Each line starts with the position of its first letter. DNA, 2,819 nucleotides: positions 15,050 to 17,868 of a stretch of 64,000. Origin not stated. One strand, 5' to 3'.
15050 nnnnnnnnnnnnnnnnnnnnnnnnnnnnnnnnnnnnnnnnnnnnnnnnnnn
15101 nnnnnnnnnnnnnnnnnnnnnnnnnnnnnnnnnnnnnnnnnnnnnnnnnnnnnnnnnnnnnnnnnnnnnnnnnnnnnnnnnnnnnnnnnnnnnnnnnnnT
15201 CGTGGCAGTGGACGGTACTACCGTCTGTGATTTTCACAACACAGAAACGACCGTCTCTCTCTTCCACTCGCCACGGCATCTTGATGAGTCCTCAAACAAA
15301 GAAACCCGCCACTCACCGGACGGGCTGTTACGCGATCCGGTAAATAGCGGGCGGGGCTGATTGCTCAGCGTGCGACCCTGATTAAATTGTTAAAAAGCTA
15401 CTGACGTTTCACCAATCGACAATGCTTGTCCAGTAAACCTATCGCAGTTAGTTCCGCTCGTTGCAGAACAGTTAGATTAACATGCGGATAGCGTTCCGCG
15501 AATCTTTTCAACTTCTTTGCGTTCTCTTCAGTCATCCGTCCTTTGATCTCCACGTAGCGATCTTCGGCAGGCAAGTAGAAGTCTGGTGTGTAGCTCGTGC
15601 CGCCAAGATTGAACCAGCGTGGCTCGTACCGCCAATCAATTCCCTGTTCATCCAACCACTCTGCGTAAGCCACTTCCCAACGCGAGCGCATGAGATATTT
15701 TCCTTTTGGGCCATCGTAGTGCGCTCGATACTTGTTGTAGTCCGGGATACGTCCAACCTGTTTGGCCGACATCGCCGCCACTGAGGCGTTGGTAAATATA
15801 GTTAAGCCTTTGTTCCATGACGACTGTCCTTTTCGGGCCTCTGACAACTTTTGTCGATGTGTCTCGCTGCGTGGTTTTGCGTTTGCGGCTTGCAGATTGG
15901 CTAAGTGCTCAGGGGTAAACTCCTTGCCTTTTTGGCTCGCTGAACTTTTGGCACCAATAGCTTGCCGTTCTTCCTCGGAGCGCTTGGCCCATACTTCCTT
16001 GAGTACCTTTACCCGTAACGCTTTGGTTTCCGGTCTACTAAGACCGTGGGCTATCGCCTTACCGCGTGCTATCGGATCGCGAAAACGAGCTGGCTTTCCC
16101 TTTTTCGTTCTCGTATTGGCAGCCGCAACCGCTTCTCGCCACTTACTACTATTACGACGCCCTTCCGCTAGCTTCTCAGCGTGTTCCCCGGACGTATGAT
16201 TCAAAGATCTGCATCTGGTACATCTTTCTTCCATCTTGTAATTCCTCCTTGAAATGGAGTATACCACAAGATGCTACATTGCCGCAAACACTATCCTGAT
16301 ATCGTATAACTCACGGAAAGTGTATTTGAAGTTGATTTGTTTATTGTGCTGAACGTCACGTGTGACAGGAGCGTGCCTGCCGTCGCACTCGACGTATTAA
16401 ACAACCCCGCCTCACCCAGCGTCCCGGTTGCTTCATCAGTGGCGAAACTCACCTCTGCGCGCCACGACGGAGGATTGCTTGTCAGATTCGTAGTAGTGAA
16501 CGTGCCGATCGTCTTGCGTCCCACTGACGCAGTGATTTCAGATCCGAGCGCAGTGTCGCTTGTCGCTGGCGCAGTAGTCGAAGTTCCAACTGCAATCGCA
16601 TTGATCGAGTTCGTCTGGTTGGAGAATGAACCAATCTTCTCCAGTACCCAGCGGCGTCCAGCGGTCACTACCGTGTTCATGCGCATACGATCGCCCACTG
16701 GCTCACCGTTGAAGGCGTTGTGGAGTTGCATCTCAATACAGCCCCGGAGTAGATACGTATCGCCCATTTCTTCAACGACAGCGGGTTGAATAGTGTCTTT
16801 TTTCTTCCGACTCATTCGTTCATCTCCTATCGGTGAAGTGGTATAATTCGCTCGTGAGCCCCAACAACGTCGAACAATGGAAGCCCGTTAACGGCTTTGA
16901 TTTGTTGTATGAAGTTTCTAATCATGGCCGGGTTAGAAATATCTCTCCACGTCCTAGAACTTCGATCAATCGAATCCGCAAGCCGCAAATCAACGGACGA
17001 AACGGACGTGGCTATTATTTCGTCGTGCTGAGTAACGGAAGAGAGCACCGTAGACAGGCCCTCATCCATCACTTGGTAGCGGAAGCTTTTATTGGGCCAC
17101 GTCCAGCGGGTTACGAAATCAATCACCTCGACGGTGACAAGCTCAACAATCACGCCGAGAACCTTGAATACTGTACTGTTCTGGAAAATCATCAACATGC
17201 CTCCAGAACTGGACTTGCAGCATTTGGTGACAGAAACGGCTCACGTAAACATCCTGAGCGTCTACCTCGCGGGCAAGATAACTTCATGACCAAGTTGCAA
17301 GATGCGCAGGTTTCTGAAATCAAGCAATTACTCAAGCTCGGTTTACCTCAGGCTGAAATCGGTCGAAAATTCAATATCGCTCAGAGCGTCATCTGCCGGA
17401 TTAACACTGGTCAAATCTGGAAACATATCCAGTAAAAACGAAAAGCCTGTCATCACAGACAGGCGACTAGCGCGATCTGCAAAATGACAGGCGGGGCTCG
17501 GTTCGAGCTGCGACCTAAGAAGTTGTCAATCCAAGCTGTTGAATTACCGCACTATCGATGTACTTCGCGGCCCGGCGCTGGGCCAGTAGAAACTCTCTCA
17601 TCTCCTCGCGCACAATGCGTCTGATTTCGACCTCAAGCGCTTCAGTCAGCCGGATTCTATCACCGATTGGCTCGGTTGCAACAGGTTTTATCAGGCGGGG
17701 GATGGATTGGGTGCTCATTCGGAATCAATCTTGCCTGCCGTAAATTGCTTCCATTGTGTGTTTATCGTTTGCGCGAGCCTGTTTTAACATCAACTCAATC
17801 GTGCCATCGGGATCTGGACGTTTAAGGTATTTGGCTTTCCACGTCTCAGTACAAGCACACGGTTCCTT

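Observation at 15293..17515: Two structured ~85-nt direct repeats bracket a 2.1-kb cassette with two self-promoted homing endonuclease genes, splitting portal from protease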

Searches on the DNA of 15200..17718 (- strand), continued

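Call 97: search_with_rna_model(model_id=R1, sources=[window, L030, L031, L032, L044, L045, L053, L055, L056, L057, L060, L078, L079, L080, L081, L033, L034], max_evalue=0.01, make_alignment=true)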
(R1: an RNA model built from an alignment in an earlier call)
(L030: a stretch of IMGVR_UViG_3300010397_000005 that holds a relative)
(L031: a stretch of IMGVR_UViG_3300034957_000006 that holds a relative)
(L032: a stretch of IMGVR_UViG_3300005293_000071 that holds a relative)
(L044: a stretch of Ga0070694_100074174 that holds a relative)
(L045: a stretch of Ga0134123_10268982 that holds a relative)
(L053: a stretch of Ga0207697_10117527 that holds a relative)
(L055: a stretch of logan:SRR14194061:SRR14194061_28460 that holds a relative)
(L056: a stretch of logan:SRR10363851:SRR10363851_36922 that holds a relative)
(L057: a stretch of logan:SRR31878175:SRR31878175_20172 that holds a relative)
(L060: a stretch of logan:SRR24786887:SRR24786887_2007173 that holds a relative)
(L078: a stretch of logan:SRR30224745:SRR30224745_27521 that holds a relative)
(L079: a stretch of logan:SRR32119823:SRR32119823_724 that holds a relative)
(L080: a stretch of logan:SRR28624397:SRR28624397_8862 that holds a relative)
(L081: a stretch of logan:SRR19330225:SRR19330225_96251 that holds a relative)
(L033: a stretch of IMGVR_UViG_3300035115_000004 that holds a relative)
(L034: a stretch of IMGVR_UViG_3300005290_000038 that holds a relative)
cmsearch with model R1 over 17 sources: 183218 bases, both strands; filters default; matches with E-value up to 0.01: 24.
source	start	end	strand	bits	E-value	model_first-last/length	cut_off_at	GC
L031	4372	4450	+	83.6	3.2e-17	1-82/82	no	0.59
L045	903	984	+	83.4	3.6e-17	1-82/82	no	0.63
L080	3482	3562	+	83.1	4.3e-17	1-82/82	no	0.56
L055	3326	3406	+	81.8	8.8e-17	1-82/82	no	0.58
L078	3312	3393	+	80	2.3e-16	1-82/82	no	0.59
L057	2704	2783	+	79.2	3.6e-16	1-82/82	no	0.51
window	17435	17515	-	78.9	4.1e-16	1-82/82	no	0.57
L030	5352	5433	+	78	7e-16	1-82/82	no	0.6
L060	4283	4364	+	77.8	7.5e-16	1-82/82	no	0.54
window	15294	15377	-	77.8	7.6e-16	1-82/82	no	0.61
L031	5903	5986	+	77.8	7.6e-16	1-82/82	no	0.61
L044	1456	1536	+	76.8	1.3e-15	1-82/82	no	0.53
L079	3688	3768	+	76.6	1.5e-15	1-82/82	no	0.58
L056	4738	4819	+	75.8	2.2e-15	1-82/82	no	0.56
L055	4857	4941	+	74.2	5.2e-15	1-82/82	no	0.55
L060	2749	2831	+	73.2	9.1e-15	1-82/82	no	0.55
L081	1615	1696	+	70.3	4.4e-14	1-82/82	no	0.59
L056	3211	3289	+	67.9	1.6e-13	1-82/82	no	0.58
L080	4143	4228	+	65.1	7.3e-13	1-82/82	no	0.59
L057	1156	1238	+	61.1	6.2e-12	1-82/82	no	0.52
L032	5365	5444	+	52.7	6.1e-10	1-82/82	no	0.47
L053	594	673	+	51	1.5e-09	1-82/82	no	0.51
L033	5569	5637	+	31.2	6.6e-05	1-82/82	no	0.61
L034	5565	5637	+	24.2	0.003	1-82/82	no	0.56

Alignment A7: 24 matches aligned to the model, 110 columns, each read 5' to 3' on its own strand. Consensus structure (alignment columns), stored with it:
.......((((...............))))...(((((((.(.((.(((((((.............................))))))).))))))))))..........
